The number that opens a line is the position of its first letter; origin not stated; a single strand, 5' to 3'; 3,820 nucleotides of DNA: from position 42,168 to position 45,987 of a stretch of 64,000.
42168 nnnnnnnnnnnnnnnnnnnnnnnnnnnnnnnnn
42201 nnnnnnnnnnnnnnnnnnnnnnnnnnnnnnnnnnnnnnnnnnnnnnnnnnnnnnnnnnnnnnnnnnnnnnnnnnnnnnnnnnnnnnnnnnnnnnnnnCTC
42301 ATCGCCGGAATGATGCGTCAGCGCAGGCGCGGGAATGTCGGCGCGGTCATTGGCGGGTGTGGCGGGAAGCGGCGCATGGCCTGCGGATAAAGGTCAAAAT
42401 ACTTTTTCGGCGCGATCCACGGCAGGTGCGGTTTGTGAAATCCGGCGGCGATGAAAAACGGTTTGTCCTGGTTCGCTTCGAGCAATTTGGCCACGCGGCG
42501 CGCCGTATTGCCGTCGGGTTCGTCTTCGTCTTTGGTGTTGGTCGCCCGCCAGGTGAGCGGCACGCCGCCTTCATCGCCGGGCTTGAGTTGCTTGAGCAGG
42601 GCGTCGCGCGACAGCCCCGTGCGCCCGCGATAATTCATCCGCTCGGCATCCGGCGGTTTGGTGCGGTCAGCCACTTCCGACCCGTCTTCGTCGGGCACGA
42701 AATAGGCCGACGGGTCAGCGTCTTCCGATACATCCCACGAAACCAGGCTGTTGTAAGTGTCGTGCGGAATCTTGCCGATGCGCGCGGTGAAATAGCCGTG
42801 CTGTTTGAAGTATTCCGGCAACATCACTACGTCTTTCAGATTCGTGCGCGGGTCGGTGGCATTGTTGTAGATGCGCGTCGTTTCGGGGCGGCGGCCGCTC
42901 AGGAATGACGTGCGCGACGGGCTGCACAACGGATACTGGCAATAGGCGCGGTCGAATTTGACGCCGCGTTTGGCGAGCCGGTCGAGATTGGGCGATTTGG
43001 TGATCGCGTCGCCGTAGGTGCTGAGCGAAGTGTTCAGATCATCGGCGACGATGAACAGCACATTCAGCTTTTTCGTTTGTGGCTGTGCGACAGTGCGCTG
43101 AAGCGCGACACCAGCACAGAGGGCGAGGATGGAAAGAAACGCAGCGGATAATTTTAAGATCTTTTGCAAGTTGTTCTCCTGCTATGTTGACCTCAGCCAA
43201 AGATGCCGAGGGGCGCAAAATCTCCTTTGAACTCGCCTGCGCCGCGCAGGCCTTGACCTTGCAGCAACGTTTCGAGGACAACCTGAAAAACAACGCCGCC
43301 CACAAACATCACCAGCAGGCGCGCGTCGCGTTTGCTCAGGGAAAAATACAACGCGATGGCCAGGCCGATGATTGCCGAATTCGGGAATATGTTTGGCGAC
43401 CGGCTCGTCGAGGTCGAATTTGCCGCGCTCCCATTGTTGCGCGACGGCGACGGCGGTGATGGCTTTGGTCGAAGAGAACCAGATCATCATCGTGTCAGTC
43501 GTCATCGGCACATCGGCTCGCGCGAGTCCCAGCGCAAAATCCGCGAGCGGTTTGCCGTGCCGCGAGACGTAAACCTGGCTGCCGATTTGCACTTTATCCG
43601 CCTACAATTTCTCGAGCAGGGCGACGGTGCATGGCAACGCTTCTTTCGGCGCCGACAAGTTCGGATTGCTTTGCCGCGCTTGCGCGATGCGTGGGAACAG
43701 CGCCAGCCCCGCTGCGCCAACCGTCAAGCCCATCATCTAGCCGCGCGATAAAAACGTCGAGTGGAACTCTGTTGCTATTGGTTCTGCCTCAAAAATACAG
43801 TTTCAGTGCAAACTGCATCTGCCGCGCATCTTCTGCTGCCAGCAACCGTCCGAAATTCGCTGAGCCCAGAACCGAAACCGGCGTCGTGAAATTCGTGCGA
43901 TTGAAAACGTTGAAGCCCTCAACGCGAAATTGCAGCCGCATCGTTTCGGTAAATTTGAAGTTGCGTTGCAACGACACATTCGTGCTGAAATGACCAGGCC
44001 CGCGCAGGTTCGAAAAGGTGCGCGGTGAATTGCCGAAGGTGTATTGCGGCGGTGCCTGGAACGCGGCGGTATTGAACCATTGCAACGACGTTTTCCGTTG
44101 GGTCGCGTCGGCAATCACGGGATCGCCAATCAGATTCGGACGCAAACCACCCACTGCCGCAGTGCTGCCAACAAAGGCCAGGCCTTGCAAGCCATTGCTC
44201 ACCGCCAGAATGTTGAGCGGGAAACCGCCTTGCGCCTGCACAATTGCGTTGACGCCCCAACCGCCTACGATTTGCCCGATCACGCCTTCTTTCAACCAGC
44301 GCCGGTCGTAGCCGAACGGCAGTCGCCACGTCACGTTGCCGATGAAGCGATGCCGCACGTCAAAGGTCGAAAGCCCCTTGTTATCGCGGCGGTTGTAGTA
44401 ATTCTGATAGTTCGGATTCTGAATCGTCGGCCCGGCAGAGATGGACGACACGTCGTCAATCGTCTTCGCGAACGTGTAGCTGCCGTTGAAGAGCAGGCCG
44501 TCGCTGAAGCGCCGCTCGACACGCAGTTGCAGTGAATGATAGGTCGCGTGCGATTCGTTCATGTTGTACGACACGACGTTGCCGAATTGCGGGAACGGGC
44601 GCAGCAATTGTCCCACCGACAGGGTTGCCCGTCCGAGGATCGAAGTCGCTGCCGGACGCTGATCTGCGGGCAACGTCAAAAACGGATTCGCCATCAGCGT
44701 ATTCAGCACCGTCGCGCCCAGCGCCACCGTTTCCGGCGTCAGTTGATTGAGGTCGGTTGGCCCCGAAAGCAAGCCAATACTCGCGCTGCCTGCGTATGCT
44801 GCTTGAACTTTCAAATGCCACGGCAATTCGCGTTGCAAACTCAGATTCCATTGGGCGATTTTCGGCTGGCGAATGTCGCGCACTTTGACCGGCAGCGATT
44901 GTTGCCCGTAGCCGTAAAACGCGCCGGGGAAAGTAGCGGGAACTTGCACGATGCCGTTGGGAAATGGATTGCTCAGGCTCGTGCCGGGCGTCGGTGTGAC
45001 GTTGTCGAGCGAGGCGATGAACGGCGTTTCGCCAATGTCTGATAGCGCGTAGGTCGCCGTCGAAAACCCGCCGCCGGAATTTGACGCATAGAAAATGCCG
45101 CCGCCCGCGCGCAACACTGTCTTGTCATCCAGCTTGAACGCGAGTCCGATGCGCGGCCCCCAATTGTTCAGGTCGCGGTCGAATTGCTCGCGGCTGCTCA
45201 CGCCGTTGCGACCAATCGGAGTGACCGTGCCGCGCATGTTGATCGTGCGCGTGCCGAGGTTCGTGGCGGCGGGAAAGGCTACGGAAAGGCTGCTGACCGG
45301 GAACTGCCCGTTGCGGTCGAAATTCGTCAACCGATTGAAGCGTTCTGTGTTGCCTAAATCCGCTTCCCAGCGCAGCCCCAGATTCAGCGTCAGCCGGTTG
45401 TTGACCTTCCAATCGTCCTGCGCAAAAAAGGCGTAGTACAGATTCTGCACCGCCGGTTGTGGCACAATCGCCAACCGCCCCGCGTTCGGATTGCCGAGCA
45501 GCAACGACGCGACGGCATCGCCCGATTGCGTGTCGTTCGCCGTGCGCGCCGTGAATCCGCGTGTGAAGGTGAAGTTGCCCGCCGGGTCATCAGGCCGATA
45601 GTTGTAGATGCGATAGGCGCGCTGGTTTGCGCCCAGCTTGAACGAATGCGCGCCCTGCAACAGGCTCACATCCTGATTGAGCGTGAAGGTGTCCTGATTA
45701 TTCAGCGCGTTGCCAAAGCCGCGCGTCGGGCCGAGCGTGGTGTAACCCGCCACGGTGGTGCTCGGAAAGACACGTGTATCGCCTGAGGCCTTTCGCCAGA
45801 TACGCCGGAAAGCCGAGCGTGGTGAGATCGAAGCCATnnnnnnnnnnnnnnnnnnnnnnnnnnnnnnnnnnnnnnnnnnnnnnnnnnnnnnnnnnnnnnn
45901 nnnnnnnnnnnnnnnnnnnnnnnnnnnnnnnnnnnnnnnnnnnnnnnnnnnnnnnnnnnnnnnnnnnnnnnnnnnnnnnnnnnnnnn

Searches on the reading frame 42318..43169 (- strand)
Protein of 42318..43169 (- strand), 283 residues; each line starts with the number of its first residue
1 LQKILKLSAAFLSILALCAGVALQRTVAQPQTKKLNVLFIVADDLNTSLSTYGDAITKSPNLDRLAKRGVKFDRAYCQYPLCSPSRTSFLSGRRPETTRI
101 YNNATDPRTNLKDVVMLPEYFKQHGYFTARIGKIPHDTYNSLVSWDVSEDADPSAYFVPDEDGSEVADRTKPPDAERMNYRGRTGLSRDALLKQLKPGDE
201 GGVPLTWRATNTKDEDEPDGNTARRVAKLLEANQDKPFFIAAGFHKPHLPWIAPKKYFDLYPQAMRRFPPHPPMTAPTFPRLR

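Call 10: search_protein_families(library=pfam, proteins=[window:42318-43169:-], max_evalue=0.001)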
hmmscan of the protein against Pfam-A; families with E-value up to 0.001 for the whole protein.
window:42318-43169:- (283 aa): 2 families
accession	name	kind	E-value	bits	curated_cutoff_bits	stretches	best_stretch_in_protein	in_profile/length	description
PF00884.28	Sulfatase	-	2.3e-23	83.4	25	1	36-268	2-191/301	Sulfatase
PF01663.27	Phosphodiest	-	1.8e-06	28.2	23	1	57-184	18-134/342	Type I phosphodiesterase / nucleotide pyrophosphatase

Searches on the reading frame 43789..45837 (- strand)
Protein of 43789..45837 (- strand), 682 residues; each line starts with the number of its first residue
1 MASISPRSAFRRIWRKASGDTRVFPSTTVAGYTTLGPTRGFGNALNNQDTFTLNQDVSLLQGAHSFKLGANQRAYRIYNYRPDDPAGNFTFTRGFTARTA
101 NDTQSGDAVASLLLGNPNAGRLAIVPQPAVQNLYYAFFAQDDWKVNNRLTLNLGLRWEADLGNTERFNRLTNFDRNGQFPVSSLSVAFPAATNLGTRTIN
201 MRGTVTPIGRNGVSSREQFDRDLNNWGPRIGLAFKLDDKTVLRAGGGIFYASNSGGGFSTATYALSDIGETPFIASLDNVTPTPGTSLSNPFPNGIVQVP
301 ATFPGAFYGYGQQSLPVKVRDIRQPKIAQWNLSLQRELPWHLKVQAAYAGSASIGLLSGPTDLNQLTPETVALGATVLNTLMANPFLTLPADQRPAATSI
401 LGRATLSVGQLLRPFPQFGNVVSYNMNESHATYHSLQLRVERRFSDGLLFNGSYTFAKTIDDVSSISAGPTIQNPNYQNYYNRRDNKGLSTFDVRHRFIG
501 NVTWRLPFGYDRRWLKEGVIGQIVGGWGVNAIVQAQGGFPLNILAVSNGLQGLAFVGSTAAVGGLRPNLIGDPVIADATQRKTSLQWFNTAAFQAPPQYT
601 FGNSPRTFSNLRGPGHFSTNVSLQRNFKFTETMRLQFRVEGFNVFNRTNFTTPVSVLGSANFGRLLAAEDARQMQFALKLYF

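Call 10: search_protein_families(library=pfam, proteins=[window:43789-45837:-], max_evalue=0.001)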
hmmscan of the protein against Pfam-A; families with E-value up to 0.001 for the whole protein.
window:43789-45837:- (682 aa): 2 families
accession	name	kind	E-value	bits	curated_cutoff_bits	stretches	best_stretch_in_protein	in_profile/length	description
PF25183.1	OMP_b-brl_4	-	6.8e-151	504.9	30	1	21-675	257-838/838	Outer membrane beta barrel domain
PF00593.30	TonB_dep_Rec_b-barrel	-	2.9e-06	27.9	27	1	29-245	100-236/436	TonB dependent receptor-like, beta-barrel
